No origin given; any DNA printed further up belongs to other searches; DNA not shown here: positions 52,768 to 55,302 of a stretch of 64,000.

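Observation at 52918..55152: Orphan secretin with poly-Asp/Trp acidic block and poly-Thr linker, lacking any cognate secretion-system genes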

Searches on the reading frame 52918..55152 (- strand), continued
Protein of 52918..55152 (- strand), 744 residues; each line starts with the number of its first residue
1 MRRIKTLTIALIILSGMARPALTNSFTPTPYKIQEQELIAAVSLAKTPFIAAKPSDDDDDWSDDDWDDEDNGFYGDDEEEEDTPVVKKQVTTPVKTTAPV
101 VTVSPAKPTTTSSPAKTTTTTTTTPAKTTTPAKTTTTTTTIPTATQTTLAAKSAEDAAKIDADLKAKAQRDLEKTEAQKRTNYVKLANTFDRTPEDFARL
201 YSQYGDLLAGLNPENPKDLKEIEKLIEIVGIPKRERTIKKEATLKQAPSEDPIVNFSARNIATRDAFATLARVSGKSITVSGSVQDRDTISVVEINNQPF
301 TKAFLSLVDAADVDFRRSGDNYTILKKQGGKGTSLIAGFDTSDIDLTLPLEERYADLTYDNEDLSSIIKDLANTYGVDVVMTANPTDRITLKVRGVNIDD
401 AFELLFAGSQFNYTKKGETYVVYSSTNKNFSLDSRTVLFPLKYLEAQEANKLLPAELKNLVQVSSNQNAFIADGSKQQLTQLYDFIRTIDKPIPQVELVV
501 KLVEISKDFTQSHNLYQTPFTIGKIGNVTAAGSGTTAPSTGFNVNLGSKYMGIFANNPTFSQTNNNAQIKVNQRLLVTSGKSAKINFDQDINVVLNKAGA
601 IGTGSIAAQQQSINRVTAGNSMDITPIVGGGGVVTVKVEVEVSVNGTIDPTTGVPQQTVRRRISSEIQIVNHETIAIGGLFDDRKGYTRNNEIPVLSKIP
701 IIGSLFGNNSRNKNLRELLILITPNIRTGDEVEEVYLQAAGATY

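Call 62: fold_search(model_id=the predicted structure, library=pdb)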
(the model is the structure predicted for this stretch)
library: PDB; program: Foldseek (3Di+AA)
matches with E <= 10: 601; with E <= 0.001: 59
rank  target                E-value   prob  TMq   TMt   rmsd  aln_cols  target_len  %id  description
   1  6q14_A                2.6e-21  1.00  0.29  0.41  13.6       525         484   15  Structure of the Salmonella SPI-1 injectisome NC-base (released 2019-10-23)
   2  6q14_B                2.7e-21  1.00  0.30  0.41  13.4       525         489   15  Structure of the Salmonella SPI-1 injectisome NC-base (released 2019-10-23)
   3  5tcr_A                4.2e-21  1.00  0.28  0.40  13.3       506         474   15  Atomic model of the Salmonella SPI-1 type III secretion injectisome basal body proteins InvG, PrgH, and PrgK (released 2016-12-21)
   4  7ah9_5B               8.1e-21  1.00  0.23  0.32  18.9       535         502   14  Substrate-engaged type 3 secretion system needle complex from Salmonella enterica typhimurium - SpaR state 1 (released 2021-03-17)
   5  7ah9_5C               1.0e-20  1.00  0.23  0.31  18.8       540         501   15  Substrate-engaged type 3 secretion system needle complex from Salmonella enterica typhimurium - SpaR state 1 (released 2021-03-17)
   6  7ah9_5M               1.8e-20  1.00  0.25  0.33  17.2       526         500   16  Substrate-engaged type 3 secretion system needle complex from Salmonella enterica typhimurium - SpaR state 1 (released 2021-03-17)
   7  6w6m_A                2.3e-20  1.00  0.26  0.42  13.7       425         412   14  Single particle cryoEM structure of V. cholerae Type IV competence pilus secretin PilQ (released 2020-10-14)
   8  7ah9_5P               2.6e-20  1.00  0.27  0.36  13.7       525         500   15  Substrate-engaged type 3 secretion system needle complex from Salmonella enterica typhimurium - SpaR state 1 (released 2021-03-17)
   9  7ah9_5G               2.7e-20  1.00  0.26  0.34  17.8       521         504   16  Substrate-engaged type 3 secretion system needle complex from Salmonella enterica typhimurium - SpaR state 1 (released 2021-03-17)
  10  7ah9_5J               3.2e-20  1.00  0.25  0.33  18.1       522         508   16  Substrate-engaged type 3 secretion system needle complex from Salmonella enterica typhimurium - SpaR state 1 (released 2021-03-17)
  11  6hcg_A                4.0e-20  1.00  0.27  0.33  20.7       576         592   14  Klebsiella pneumoniae type II secretion system outer membrane complex. PulD, PulS and PulC HR domain. (released 2019-11-27)
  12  7ah9_5N               4.7e-20  1.00  0.28  0.38  12.4       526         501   15  Substrate-engaged type 3 secretion system needle complex from Salmonella enterica typhimurium - SpaR state 1 (released 2021-03-17)
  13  7ah9_5K               8.6e-20  1.00  0.27  0.37  13.8       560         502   15  Substrate-engaged type 3 secretion system needle complex from Salmonella enterica typhimurium - SpaR state 1 (released 2021-03-17)
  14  8co1_A1               9.0e-20  1.00  0.26  0.31  42.2       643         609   15  Type II Secretion System (released 2024-04-10)
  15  6q15_A                1.3e-19  1.00  0.24  0.33  18.3       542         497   16  Structure of the Salmonella SPI-1 injectisome needle complex (released 2019-10-23)
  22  5wq7_A                1.7e-18  1.00  0.30  0.44  15.6       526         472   16  CryoEM structure of type II secretion system secretin GspD in E.coli K12 (released 2016-12-28)
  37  7ofh_A                3.6e-14  1.00  0.24  0.66   5.9       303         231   16  CryoEM structure of the outer membrane secretin pore pIV from the f1 filamentous bacteriophage. (released 2021-11-03)
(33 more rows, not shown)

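Call 80: find_related_loci(query=A1, collection=viral_contigs, flank=5000)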
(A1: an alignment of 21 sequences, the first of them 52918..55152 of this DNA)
Query A1 (744 aa) in viral_contigs; peptide patterns used: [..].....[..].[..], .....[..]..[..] (x = any residue, [..] = any of these).
120 stretches matched a pattern, but none encodes a relative of the query by tblastn (E <= 1e-3).
